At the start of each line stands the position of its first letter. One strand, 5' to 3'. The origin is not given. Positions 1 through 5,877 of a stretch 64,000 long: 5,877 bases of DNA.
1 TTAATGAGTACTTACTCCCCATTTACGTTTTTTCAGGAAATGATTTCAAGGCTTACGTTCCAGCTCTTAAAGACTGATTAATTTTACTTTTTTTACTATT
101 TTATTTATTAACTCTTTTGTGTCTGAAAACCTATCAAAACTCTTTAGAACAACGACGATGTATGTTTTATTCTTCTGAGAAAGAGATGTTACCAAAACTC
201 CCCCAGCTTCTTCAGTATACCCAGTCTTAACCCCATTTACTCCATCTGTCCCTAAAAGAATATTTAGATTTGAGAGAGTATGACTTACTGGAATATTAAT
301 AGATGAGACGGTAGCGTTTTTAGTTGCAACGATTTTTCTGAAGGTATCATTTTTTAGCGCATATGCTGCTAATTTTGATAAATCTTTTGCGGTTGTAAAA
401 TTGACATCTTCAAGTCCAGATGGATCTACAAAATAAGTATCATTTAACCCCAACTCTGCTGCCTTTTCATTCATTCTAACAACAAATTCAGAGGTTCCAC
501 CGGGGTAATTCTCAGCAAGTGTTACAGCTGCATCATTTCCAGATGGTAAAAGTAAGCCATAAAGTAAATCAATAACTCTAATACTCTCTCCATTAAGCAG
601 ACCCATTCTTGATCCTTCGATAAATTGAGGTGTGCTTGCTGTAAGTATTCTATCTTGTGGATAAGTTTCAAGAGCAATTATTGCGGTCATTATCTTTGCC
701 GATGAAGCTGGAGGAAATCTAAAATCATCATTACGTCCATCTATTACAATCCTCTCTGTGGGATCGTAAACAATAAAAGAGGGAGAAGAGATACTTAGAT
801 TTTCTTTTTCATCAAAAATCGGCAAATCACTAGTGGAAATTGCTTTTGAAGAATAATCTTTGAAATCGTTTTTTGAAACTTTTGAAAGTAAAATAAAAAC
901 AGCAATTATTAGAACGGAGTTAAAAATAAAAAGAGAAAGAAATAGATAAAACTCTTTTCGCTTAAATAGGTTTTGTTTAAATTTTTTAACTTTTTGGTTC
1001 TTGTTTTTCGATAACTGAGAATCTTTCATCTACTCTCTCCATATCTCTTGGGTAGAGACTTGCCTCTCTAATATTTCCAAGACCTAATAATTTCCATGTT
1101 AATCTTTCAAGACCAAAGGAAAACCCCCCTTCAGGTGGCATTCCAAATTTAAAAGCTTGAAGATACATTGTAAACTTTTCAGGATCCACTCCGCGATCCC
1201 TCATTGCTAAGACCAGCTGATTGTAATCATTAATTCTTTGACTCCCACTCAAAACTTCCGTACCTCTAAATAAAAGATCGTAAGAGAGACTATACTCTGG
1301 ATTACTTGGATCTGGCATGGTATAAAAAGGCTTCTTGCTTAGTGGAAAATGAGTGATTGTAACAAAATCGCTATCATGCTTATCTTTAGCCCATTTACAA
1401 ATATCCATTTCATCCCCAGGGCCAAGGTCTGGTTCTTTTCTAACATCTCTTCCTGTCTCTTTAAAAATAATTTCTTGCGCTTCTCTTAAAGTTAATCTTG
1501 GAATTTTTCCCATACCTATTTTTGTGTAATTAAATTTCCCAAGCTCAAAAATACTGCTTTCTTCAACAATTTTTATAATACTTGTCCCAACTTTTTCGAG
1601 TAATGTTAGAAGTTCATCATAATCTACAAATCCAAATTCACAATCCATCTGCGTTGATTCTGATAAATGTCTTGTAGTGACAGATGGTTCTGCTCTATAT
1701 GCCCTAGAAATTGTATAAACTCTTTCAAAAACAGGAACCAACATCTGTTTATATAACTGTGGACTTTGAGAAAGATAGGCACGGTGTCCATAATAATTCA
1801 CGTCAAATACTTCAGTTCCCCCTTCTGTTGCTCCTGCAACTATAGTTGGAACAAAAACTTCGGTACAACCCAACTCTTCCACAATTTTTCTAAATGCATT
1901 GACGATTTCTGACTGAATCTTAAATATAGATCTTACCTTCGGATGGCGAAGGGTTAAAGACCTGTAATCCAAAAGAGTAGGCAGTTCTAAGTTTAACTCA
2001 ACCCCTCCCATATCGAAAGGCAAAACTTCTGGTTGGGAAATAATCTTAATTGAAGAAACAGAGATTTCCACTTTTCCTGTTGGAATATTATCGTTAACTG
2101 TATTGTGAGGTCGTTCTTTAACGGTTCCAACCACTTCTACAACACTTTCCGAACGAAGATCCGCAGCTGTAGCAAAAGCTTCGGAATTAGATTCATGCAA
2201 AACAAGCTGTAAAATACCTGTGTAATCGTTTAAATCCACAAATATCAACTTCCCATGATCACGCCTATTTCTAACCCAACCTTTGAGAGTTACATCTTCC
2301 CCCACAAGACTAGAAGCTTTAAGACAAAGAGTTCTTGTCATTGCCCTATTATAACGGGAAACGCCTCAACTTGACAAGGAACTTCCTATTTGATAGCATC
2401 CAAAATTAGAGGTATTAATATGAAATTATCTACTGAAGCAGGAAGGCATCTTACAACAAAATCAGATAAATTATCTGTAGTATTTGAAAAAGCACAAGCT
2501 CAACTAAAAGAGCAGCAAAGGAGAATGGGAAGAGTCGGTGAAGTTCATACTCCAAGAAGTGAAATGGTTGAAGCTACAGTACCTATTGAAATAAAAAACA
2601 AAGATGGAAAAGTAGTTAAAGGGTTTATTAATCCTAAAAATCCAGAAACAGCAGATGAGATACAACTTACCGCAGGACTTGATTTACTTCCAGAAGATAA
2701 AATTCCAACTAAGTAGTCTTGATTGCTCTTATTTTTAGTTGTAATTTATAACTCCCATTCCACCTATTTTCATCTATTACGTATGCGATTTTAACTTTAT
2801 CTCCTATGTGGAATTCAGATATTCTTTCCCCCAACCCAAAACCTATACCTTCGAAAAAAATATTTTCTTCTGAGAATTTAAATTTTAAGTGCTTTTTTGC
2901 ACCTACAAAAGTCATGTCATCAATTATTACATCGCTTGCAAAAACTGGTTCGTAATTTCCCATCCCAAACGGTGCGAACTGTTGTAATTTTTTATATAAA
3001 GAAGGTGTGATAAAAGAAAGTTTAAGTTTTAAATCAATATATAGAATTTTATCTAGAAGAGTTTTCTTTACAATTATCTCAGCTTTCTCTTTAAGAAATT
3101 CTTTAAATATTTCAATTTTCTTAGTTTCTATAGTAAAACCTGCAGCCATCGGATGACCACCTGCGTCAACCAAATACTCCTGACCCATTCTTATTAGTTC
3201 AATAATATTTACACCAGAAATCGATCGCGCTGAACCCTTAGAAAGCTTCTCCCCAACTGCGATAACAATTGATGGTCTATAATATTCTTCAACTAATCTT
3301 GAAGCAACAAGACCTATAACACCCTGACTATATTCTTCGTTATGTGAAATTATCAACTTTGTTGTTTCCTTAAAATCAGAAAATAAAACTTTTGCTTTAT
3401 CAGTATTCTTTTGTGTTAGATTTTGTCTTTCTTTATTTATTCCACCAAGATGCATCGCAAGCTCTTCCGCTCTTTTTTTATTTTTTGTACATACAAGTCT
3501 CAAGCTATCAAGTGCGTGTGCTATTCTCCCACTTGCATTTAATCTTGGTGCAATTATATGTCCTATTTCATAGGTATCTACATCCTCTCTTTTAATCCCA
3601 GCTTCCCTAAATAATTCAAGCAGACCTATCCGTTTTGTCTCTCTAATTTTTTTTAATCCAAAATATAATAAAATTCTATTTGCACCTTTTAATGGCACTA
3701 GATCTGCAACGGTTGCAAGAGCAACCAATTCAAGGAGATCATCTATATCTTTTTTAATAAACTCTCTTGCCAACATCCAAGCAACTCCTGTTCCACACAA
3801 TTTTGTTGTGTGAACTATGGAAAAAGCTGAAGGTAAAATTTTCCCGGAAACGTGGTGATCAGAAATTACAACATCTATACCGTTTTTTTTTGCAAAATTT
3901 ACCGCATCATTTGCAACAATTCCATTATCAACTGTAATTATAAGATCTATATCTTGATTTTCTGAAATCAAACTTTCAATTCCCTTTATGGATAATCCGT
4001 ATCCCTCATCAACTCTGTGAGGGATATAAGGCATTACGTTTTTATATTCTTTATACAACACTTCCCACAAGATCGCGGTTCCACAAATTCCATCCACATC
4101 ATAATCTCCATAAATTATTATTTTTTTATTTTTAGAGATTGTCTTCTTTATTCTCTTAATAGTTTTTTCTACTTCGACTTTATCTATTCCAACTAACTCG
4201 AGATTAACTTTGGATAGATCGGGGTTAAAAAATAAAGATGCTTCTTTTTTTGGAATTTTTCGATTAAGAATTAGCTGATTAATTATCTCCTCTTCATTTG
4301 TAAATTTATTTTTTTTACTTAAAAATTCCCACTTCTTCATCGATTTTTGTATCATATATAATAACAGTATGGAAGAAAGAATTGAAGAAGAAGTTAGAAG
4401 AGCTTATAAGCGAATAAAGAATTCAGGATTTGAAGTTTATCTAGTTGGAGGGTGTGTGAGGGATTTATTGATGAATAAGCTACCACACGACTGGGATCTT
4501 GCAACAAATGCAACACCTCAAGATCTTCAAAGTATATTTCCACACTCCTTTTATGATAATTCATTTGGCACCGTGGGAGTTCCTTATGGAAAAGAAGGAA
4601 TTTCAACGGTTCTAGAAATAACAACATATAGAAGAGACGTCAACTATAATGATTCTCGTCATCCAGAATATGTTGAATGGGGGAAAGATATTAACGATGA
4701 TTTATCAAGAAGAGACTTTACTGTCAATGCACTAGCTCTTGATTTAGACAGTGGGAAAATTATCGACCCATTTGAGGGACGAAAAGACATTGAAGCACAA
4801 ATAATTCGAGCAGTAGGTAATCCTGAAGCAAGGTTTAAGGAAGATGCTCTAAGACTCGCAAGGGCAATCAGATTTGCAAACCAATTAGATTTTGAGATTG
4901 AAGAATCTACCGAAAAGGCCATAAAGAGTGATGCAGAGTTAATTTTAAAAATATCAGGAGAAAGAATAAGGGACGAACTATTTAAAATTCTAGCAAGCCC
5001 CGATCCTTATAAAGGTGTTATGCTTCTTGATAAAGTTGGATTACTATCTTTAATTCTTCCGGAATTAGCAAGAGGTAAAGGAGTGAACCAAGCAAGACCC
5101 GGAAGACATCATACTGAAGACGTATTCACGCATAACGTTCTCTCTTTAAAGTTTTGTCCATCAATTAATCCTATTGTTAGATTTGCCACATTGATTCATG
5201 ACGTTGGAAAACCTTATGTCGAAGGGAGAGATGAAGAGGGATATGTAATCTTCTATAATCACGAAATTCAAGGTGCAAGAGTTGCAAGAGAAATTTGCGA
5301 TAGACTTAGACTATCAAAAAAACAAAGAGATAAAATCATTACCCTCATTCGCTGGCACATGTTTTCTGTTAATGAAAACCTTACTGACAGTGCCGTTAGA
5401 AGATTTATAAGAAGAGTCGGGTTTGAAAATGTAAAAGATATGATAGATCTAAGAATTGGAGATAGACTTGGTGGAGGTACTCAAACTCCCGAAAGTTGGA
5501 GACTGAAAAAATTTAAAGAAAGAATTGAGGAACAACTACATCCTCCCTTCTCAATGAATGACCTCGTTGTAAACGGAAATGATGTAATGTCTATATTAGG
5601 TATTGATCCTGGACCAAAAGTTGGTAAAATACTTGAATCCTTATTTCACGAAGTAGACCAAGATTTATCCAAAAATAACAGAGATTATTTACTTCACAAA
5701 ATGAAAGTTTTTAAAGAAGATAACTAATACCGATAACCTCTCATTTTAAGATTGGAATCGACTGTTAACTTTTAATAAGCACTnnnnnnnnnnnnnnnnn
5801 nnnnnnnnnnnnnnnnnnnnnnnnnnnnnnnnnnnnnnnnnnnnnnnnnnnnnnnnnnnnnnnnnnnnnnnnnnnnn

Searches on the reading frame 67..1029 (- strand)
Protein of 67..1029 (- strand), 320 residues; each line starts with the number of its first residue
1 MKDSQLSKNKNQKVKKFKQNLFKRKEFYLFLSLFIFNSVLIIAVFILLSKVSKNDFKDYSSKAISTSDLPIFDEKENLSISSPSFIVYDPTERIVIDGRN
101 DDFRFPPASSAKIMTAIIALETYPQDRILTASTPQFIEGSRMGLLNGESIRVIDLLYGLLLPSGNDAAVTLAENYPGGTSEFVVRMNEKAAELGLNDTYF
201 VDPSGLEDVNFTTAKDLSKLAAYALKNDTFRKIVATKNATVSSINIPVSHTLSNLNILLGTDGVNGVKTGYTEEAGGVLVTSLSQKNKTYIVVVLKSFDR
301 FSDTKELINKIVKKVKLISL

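Call 41: search_protein_families(library=pfam, proteins=[window:67-1029:-], max_evalue=0.0001)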
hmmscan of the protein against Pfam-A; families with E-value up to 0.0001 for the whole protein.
window:67-1029:- (320 aa): 2 families
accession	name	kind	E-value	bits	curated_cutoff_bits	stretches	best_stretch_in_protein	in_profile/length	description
PF00768.25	Peptidase_S11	-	4.1e-46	157.8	27.6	1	77-297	7-237/239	D-alanyl-D-alanine carboxypeptidase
PF02113.21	Peptidase_S13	-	1.5e-05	24.3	22.8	0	76-126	12-62/444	D-Ala-D-Ala carboxypeptidase 3 (S13) family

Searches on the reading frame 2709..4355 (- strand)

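Call 41: search_protein_families(library=pfam, proteins=[window:2709-4355:-], max_evalue=0.0001)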
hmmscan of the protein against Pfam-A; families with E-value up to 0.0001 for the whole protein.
window:2709-4355:- (548 aa): 3 families
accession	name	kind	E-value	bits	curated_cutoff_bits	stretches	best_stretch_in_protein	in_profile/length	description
PF17768.7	RecJ_OB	-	3.2e-28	98.4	27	1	440-543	1-106/107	RecJ OB domain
PF01368.27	DHH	-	2.9e-22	79.7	28.1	1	78-215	1-125/125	DHH family, N-terminal domain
PF02272.25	DHHA1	-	1.1e-12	48.8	25.9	1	333-424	3-99/102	DHHA1 domain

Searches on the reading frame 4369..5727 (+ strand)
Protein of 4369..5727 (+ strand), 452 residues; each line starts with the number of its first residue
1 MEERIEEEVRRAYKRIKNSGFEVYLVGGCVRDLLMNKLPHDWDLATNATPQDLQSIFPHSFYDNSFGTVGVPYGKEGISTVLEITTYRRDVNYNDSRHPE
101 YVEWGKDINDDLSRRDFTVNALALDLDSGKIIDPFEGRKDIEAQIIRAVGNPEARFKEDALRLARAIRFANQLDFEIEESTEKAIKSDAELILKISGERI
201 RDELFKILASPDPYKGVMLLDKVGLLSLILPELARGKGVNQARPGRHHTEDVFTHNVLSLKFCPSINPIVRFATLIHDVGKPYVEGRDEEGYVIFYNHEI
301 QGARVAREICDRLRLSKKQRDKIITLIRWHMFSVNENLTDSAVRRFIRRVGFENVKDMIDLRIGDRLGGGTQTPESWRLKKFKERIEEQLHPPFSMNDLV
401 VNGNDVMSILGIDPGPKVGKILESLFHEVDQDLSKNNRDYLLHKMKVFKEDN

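Call 41: search_protein_families(library=pfam, proteins=[window:4369-5727:+], max_evalue=0.0001)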
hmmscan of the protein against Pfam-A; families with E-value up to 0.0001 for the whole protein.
window:4369-5727:+ (452 aa): 4 families
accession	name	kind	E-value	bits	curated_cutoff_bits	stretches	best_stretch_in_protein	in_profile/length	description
PF01743.26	PolyA_pol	-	2.8e-36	125.1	23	1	23-147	1-126/126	Poly A polymerase head domain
PF12627.12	PolyA_pol_RNAbd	-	5e-20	71.5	22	1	174-234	1-61/64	Probable RNA and SrmB- binding site of polymerase A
PF01966.28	HD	-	2.5e-09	37.9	22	1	269-335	26-90/116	HD domain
PF13735.12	tRNA_NucTran2_2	-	1.3e-08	35.3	27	1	305-443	23-147/149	tRNA nucleotidyltransferase domain 2 putative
